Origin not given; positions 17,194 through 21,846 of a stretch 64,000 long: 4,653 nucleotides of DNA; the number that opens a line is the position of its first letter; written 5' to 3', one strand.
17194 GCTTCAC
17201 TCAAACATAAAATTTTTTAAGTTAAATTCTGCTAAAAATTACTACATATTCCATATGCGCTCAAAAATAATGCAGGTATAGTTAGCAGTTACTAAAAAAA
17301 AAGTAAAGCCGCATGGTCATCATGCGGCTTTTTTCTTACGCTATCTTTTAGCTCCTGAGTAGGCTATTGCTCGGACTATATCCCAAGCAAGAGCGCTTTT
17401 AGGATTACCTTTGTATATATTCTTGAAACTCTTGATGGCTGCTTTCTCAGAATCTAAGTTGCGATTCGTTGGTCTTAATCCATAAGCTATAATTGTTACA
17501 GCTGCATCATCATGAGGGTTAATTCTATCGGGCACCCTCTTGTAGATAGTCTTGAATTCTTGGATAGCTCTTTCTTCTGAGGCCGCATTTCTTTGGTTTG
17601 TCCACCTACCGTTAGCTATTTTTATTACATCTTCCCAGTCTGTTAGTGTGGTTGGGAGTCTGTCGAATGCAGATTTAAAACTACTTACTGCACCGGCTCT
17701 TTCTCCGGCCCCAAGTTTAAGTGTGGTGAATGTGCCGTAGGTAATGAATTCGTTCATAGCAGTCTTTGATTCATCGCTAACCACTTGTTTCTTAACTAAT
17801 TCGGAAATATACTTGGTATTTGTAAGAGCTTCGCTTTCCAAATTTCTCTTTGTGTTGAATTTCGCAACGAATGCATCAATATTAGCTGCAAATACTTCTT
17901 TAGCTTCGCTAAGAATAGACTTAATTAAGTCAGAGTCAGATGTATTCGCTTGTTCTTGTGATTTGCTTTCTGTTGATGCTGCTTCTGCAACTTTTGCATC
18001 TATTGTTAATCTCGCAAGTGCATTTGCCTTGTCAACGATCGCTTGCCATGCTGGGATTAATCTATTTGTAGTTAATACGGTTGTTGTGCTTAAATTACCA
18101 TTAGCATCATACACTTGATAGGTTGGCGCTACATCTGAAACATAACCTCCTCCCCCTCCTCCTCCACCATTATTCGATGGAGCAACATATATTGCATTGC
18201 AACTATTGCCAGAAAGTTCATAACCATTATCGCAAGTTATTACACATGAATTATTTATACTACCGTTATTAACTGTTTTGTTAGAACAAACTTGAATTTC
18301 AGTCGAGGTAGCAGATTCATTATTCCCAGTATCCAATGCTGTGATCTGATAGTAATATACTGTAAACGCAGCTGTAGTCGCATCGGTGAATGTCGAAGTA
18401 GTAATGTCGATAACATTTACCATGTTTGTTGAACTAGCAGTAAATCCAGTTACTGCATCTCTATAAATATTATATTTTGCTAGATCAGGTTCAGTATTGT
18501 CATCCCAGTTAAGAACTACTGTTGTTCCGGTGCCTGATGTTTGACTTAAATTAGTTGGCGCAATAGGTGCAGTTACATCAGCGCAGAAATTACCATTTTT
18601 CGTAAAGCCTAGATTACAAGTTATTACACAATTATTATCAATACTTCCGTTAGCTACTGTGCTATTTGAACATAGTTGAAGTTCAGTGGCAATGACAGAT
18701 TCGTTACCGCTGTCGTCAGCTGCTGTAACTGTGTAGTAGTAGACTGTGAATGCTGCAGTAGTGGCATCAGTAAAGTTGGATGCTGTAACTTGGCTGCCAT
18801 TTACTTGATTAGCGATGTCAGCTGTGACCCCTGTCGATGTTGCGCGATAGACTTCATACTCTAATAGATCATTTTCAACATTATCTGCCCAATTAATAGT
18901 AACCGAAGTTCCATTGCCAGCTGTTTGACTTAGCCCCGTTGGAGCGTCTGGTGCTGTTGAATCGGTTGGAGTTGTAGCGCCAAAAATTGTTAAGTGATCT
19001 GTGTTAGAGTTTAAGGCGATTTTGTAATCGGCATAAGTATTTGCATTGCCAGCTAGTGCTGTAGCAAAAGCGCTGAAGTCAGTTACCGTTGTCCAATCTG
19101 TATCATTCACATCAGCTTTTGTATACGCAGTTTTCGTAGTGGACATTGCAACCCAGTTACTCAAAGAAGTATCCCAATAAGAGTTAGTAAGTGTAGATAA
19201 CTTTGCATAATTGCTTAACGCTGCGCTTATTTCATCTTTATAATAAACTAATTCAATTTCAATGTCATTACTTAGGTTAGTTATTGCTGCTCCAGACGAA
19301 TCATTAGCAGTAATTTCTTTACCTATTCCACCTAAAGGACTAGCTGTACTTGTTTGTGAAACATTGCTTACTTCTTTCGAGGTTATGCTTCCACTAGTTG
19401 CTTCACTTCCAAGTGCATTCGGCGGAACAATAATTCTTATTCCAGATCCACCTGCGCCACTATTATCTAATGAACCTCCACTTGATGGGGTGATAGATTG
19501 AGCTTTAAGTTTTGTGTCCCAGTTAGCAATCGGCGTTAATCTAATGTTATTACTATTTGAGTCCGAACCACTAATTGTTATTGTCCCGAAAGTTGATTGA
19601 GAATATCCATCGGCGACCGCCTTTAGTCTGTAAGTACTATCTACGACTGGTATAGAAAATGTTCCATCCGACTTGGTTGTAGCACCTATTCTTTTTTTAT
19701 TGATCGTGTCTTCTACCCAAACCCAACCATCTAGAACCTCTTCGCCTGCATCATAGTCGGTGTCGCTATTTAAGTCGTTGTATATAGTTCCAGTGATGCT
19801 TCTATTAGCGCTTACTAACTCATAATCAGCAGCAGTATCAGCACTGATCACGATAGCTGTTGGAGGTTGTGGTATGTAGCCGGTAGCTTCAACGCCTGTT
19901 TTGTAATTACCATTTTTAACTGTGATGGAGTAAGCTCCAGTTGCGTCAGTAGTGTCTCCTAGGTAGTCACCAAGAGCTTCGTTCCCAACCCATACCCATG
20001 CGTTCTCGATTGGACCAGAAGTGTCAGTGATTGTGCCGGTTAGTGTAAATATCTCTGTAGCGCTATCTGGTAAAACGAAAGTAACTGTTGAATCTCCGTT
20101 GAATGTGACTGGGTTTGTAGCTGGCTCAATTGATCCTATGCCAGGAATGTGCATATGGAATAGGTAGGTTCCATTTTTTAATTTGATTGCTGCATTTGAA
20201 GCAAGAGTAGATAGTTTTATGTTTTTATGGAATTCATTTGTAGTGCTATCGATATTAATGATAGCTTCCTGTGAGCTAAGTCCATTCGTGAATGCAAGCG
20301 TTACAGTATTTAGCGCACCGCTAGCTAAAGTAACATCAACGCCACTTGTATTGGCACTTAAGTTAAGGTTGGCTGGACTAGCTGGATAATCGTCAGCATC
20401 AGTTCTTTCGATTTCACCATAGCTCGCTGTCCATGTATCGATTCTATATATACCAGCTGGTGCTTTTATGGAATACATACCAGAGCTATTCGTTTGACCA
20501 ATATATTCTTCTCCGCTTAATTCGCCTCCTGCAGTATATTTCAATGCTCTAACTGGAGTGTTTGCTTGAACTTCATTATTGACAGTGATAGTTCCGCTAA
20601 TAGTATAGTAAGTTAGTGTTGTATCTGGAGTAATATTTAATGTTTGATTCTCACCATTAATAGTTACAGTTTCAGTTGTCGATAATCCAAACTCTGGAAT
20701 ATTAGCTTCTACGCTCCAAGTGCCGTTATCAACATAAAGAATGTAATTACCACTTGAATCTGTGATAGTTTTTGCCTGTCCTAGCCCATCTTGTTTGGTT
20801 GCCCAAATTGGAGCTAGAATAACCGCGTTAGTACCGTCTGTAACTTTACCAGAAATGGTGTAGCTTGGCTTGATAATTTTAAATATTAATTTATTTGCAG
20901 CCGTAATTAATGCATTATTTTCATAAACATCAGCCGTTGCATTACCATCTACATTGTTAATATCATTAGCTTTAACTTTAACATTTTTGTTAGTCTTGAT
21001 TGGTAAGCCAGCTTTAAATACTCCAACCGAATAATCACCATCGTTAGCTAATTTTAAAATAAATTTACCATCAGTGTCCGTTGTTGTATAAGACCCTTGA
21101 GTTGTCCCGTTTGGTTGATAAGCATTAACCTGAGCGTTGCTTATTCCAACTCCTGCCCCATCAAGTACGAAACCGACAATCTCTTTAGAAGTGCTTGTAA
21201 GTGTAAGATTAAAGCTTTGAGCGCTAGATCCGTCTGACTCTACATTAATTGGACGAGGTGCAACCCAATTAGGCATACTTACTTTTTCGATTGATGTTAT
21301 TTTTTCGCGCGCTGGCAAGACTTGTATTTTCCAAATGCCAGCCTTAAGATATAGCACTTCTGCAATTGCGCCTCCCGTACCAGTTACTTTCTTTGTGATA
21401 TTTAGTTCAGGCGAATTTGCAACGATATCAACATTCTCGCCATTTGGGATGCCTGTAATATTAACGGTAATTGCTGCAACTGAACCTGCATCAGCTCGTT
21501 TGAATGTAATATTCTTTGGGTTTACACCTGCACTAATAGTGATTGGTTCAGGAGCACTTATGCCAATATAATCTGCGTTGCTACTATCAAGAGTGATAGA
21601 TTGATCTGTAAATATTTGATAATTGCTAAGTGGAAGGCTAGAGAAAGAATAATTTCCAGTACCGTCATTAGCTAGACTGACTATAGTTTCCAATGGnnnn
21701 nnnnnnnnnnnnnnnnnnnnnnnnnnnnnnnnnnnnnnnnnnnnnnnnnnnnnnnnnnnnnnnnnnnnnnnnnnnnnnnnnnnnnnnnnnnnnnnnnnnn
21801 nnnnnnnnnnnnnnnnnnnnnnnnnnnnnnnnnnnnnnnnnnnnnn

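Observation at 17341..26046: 2901-aa giant surface protein occupying 13.6 % of the window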

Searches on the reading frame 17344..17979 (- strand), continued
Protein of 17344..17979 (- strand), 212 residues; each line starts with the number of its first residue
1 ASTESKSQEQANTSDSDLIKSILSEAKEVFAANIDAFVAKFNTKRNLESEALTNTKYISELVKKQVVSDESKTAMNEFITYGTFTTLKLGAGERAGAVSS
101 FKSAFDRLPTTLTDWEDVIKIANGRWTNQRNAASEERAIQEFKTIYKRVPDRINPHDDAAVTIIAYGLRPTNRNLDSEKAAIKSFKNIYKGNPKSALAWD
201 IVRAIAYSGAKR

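Call 66: search_protein_families(library=pfam, proteins=[P0153, P0161, P0170, P0172, P0175, P0186, P0152, P0163], max_evalue=0.00001)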
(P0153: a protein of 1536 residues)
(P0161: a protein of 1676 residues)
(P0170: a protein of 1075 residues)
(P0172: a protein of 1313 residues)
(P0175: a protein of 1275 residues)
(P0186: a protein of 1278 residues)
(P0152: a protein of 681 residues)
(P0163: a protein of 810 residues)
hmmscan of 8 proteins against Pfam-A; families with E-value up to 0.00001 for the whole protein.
P0153 (1536 aa): 6 families
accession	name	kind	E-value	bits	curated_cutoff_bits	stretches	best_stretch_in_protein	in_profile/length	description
PF00082.27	Peptidase_S8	-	5.5e-48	164.2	21.8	2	198-408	2-223/288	Subtilase family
PF16403.11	Bact_surface_Ig-like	-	4.1e-16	59.2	27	1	673-746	1-71/71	Bacterial surface protein, Ig-like domain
PF22148.1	Fervidolysin_NPro-like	-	3.6e-14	53.3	21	1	67-151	6-81/81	Fervidolysin N-terminal prodomain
PF19077.6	Big_13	-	3.3e-09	37.6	27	0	1060-1090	69-99/102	Bacterial Ig-like domain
PF09136.16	Glucodextran_B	-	6.1e-09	36.1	27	0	928-987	5-82/83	Glucodextranase, domain B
PF07523.18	Big_3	-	6.6e-06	26.7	21.2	1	760-826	3-68/68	Bacterial Ig-like domain (group 3)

P0161 (1676 aa): 3 families
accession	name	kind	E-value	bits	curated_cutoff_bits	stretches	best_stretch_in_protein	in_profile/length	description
PF00082.27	Peptidase_S8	-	6.5e-47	160.7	21.8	2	189-399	1-212/288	Subtilase family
PF22148.1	Fervidolysin_NPro-like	-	2.2e-13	50.8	21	1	56-143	3-81/81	Fervidolysin N-terminal prodomain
PF09136.16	Glucodextran_B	-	2.7e-07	30.8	27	0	1150-1194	1-43/83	Glucodextranase, domain B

P0170 (1075 aa): 1 family
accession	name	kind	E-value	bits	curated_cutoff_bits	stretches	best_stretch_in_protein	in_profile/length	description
PF13472.12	Lipase_GDSL_2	-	4e-09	37.7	32.9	1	402-572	3-178/178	GDSL-like Lipase/Acylhydrolase family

P0172 (1313 aa): 1 family
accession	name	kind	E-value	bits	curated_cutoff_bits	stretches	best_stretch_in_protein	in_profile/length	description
PF16403.11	Bact_surface_Ig-like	-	7.6e-32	109.6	27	2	972-1044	1-71/71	Bacterial surface protein, Ig-like domain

P0175 (1275 aa): 2 families
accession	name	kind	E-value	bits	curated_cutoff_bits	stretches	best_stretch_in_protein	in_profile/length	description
PF01522.26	Polysacc_deac_1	-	2.2e-09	37.8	23.1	0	301-373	14-77/124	Polysaccharide deacetylase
PF00041.27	fn3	-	2.6e-07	31.2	25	0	911-983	2-75/84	Fibronectin type III domain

P0186 (1278 aa): 4 families
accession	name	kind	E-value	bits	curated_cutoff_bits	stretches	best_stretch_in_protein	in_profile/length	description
PF05345.18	He_PIG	-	2.1e-11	44.5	24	1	386-471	2-96/96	Putative Ig domain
PF16403.11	Bact_surface_Ig-like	-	3.2e-09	37.2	27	1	660-729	1-71/71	Bacterial surface protein, Ig-like domain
PF07495.19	Y_Y_Y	-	1.6e-08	34.7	26.6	0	503-560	5-62/65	Y_Y_Y domain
PF17936.7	Big_6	-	4.3e-06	27.3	27.6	0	577-648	8-79/83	Bacterial Ig domain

P0152 (681 aa): 3 families
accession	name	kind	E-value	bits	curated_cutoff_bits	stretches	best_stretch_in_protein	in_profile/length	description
PF00270.35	DEAD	-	9.7e-49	165.7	26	1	26-191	1-166/167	DEAD/DEAH box helicase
PF00271.37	Helicase_C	-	2.6e-32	111.8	23.5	1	227-330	4-108/110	Helicase conserved C-terminal domain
PF04851.21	ResIII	-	3.3e-07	30.8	22.5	1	24-186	3-163/164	Type III restriction enzyme, res subunit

P0163 (810 aa): 5 families
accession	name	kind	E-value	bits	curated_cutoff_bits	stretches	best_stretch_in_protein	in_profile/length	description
PF16403.11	Bact_surface_Ig-like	-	2.1e-38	130.7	27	2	332-404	1-71/71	Bacterial surface protein, Ig-like domain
PF19077.6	Big_13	-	1.6e-10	41.8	27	0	3-75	24-101/102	Bacterial Ig-like domain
PF18981.6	InlK_D3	-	1.3e-06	28.8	25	0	184-239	24-75/75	Internalin K domain (D3/D4)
PF07523.18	Big_3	-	2.4e-06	28.1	21.2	0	253-317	3-66/68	Bacterial Ig-like domain (group 3)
PF02494.22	HYR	-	8.6e-06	26.4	21.7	0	325-399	1-76/81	HYR domain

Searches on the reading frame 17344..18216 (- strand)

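Call 22: search_protein_families(library=pfam, proteins=[window:17344-18216:-], max_evalue=1)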
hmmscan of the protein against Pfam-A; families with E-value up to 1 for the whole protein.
window:17344-18216:- (291 aa): 3 families
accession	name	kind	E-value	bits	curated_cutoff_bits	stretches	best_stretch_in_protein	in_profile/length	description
PF09128.16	RGS-like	-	0.024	14.8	27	1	75-151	72-148/191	Regulator of G protein signalling-like domain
PF13525.12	YfiO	-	0.05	13.8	25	0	242-286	89-135/203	Outer membrane lipoprotein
PF06889.16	DUF1266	-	0.64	10.6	27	0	33-284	6-91/175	Protein of unknown function (DUF1266)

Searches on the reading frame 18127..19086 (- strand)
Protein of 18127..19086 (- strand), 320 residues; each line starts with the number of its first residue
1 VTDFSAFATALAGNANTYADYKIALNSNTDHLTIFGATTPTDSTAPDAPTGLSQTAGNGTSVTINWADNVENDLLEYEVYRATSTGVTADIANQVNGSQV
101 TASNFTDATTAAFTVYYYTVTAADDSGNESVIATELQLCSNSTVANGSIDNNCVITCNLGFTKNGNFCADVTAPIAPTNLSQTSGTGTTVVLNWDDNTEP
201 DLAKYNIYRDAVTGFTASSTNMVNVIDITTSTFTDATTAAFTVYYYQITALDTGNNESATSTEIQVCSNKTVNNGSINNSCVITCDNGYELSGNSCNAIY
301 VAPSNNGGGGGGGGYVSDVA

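Call 22: search_protein_families(library=pfam, proteins=[window:18127-19086:-], max_evalue=1)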
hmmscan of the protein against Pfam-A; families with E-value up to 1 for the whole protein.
window:18127-19086:- (320 aa): 6 families
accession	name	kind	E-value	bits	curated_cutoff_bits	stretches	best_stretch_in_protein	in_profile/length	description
PF00041.27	fn3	-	6.4e-08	33.1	25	2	47-121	1-70/84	Fibronectin type III domain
PF00084.26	Sushi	-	0.006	17.4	20.7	1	270-294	16-38/56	Sushi repeat (SCR repeat)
PF12662.13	cEGF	-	0.023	15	26.6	0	284-296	5-19/24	Complement Clr-like EGF-like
PF16389.11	DUF4998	-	0.051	13.6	29.1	1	55-124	126-197/199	Domain of unknown function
PF02822.19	Antistasin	-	0.16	13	21.2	0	280-296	5-21/26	Antistasin family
PF25788.1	Ig_Rha78A_N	-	0.25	12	27.4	0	76-131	37-92/105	Rha78A-like, N-terminal immunoglobulin domain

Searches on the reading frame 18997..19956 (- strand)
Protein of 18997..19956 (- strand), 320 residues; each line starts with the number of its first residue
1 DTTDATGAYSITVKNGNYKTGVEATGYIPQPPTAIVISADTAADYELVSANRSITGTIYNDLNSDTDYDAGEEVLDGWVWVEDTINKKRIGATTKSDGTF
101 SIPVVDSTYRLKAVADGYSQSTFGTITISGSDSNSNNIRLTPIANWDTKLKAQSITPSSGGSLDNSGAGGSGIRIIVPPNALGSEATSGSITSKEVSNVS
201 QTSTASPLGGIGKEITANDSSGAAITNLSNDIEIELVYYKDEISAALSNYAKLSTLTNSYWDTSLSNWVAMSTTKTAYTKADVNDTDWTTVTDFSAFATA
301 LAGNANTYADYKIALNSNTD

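Call 22: search_protein_families(library=pfam, proteins=[window:18997-19956:-], max_evalue=1)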
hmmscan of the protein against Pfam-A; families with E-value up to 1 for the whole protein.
window:18997-19956:- (320 aa): 3 families
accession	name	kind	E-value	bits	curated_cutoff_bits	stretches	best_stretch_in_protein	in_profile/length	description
PF13620.12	CarboxypepD_reg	-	8.5e-14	52.1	32.3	2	79-141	19-82/82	Carboxypeptidase regulatory-like domain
PF13715.12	CarbopepD_reg_2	-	2.9e-08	34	32.2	2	85-140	21-76/88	CarboxypepD_reg-like domain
PF08400.16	phage_tail_N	-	0.0048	17.3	26.6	0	93-129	42-78/134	Prophage tail fibre N-terminal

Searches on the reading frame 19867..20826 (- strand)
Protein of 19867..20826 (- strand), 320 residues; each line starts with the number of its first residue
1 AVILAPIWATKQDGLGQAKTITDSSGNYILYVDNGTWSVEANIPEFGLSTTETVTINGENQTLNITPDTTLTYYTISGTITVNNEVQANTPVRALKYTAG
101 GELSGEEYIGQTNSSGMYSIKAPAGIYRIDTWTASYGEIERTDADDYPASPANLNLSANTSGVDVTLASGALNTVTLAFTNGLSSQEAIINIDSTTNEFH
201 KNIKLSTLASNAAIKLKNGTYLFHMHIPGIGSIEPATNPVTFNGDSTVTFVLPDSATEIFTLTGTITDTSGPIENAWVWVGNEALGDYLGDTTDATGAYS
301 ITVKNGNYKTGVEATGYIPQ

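Call 22: search_protein_families(library=pfam, proteins=[window:19867-20826:-], max_evalue=1)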
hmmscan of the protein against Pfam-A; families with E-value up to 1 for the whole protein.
window:19867-20826:- (320 aa): 7 families
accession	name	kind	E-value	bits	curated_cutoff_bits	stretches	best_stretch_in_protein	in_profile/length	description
PF13620.12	CarboxypepD_reg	-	6.1e-20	71.8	32.3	3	261-319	1-61/82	Carboxypeptidase regulatory-like domain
PF13715.12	CarbopepD_reg_2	-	9.6e-10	38.8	32.2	2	262-319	1-57/88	CarboxypepD_reg-like domain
PF07210.18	DUF1416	-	0.071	13.5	23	0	18-43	49-74/97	Protein of unknown function (DUF1416)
PF08400.16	phage_tail_N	-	0.12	12.8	26.6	0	292-317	42-67/134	Prophage tail fibre N-terminal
PF03479.20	PCC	-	0.14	12.9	25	0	164-227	30-84/117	Plants and Prokaryotes Conserved (PCC) domain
PF00379.29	Chitin_bind_4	-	0.17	12.6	25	0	111-134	28-51/66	Insect cuticle protein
PF10528.15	GLEYA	-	0.64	10.8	26.2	1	274-319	26-71/91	GLEYA domain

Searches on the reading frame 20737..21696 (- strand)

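Call 22: search_protein_families(library=pfam, proteins=[window:20737-21696:-], max_evalue=1)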
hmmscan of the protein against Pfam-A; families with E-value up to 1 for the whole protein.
window:20737-21696:- (320 aa): 5 families
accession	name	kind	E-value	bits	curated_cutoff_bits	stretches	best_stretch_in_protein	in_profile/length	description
PF13620.12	CarboxypepD_reg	-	1.7e-16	60.7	32.3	2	173-250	2-78/82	Carboxypeptidase regulatory-like domain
PF17210.9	SdrD_B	-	4.1e-06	27.4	29.7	1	180-243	19-81/112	SdrD B-like domain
PF13715.12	CarbopepD_reg_2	-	1.6e-05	25.3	32.2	2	196-249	22-72/88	CarboxypepD_reg-like domain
PF14686.12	fn3_3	-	0.0041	17.3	24.4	1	190-244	15-70/75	Polysaccharide lyase family 4, domain II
PF02369.22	Big_1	-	0.0073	16.8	34.9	1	171-219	19-69/93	Bacterial Ig-like domain (group 1)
